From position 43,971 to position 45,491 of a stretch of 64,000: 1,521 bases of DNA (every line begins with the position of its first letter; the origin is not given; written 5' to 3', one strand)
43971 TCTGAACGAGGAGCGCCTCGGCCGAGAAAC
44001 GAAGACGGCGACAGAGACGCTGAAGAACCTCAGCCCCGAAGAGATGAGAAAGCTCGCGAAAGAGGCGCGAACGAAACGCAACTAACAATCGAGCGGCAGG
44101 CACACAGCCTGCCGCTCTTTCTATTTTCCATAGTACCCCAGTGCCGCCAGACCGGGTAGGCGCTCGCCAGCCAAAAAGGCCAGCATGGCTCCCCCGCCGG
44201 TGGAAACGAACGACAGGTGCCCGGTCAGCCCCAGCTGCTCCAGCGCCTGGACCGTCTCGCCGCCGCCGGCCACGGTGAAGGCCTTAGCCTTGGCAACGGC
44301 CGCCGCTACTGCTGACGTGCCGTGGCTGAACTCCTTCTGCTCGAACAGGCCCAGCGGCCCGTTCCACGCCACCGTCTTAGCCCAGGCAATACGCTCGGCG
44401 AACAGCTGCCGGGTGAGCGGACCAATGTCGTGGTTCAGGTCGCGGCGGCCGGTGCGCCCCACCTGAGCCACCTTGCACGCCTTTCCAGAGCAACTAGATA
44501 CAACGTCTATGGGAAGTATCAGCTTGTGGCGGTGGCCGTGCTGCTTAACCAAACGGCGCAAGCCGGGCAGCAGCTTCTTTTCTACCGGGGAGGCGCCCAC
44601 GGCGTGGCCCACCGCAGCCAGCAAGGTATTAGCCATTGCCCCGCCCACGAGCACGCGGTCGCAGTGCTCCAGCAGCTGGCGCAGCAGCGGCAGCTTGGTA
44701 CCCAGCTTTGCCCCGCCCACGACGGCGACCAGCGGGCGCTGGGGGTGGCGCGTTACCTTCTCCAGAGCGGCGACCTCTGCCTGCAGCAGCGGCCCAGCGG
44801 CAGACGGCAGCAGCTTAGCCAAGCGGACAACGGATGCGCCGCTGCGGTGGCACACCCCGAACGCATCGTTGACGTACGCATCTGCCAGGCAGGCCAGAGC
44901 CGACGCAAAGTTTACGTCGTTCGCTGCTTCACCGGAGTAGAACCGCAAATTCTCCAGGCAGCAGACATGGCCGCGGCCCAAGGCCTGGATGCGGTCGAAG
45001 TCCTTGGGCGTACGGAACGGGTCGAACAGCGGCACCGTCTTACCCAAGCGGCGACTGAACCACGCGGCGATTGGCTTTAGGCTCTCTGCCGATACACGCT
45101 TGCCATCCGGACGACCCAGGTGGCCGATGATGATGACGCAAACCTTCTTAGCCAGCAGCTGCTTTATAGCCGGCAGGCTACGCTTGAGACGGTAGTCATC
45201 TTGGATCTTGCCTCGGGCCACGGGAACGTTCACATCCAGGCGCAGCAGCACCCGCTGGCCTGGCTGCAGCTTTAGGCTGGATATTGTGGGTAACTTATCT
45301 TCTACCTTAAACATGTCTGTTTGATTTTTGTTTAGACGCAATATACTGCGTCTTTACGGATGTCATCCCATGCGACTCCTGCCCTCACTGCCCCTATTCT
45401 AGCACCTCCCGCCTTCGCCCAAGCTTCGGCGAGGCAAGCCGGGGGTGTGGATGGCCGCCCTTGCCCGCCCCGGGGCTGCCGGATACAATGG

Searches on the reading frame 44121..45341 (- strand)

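Call 52: search_protein_families(library=pfam, proteins=[window:44121-45341:-], max_evalue=0.00001)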
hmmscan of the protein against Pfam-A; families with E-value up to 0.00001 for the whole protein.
window:44121-45341:- (406 aa): 1 family
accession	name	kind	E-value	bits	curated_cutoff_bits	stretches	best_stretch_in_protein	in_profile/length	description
PF00162.24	PGK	-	1.1e-117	393.7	27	1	28-393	8-379/379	Phosphoglycerate kinase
